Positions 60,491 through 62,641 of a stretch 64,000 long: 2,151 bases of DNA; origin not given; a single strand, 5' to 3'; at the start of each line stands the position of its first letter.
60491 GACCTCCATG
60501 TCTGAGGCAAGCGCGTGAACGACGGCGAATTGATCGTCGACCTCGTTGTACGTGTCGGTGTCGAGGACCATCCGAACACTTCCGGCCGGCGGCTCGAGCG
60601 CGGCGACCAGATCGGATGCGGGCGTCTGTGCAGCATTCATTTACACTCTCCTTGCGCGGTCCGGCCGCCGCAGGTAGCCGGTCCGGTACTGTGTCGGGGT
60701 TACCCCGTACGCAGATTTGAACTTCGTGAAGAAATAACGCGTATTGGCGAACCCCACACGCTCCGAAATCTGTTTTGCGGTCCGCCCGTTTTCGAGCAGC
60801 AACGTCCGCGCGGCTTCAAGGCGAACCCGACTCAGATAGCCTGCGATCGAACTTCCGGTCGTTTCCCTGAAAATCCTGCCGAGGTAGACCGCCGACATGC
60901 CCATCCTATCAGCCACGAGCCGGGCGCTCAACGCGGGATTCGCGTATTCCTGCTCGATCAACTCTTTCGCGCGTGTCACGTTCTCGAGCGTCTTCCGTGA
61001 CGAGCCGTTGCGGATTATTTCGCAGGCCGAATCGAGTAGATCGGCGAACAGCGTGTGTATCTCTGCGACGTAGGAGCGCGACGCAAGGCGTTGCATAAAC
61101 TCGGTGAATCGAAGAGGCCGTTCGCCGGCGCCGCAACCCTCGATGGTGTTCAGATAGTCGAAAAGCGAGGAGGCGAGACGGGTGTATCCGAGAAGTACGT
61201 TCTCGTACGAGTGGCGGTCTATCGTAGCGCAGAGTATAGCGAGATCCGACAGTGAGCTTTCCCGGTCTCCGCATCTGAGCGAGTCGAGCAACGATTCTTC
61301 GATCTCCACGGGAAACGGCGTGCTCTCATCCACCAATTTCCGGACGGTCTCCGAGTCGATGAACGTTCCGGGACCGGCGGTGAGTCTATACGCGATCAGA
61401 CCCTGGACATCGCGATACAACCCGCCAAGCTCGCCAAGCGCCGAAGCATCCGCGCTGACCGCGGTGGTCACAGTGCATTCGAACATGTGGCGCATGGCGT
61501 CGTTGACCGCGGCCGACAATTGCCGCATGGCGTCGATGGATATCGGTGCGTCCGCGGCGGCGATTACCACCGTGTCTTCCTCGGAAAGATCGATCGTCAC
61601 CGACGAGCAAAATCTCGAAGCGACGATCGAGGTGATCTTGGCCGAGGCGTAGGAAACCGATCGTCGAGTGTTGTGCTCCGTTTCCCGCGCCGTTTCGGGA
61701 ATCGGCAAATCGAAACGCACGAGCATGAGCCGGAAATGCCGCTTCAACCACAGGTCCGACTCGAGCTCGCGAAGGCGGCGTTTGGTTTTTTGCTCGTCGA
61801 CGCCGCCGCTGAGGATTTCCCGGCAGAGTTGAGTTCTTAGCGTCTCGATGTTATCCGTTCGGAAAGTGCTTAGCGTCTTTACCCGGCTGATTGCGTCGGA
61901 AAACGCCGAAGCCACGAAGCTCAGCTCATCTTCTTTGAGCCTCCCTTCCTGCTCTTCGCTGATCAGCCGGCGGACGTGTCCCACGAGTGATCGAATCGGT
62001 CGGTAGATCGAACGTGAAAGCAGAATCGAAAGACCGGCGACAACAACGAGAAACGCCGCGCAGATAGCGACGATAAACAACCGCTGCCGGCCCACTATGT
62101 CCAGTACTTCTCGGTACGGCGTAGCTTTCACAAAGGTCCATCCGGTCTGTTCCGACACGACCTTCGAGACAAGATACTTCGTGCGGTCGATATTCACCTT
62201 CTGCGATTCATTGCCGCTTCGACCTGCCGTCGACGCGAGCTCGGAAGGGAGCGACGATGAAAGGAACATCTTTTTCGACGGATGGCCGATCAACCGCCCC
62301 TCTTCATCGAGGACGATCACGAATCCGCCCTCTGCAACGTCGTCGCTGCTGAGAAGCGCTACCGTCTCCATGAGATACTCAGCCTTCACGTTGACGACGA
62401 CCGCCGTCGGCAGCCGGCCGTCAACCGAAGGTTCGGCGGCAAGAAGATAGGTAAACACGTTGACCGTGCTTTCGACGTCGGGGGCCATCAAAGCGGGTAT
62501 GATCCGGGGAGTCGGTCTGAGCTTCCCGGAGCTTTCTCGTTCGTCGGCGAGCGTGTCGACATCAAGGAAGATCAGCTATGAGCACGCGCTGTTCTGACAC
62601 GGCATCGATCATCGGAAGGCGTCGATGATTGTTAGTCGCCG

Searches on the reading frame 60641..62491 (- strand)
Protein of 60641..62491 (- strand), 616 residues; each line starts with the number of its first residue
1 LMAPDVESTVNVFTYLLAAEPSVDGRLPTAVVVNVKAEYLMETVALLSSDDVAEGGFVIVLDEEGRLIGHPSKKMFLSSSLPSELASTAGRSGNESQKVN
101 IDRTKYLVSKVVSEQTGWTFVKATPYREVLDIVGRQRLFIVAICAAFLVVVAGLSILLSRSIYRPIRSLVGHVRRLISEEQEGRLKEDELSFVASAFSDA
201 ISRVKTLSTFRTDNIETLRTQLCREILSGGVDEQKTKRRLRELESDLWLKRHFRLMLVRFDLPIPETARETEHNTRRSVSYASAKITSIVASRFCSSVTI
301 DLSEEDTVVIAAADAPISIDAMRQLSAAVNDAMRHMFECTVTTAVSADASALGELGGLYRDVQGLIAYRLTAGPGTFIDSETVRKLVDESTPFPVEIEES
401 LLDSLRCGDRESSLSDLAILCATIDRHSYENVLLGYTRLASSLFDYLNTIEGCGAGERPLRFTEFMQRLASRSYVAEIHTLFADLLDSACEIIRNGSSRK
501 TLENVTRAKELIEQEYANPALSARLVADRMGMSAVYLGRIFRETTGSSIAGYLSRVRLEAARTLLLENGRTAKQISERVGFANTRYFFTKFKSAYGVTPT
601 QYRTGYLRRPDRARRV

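Call 65: search_protein_families(library=pfam, proteins=[window:60641-62491:-], max_evalue=0.00001)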
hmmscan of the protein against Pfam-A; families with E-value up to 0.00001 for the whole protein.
window:60641-62491:- (616 aa): 2 families
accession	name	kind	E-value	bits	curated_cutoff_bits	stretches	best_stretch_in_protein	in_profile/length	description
PF12833.13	HTH_18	-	1.4e-21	77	33.6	1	527-604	2-79/80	Helix-turn-helix domain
PF00165.29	HTH_AraC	-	1.8e-08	34.8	26.6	1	573-604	12-42/42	Bacterial regulatory helix-turn-helix proteins, AraC family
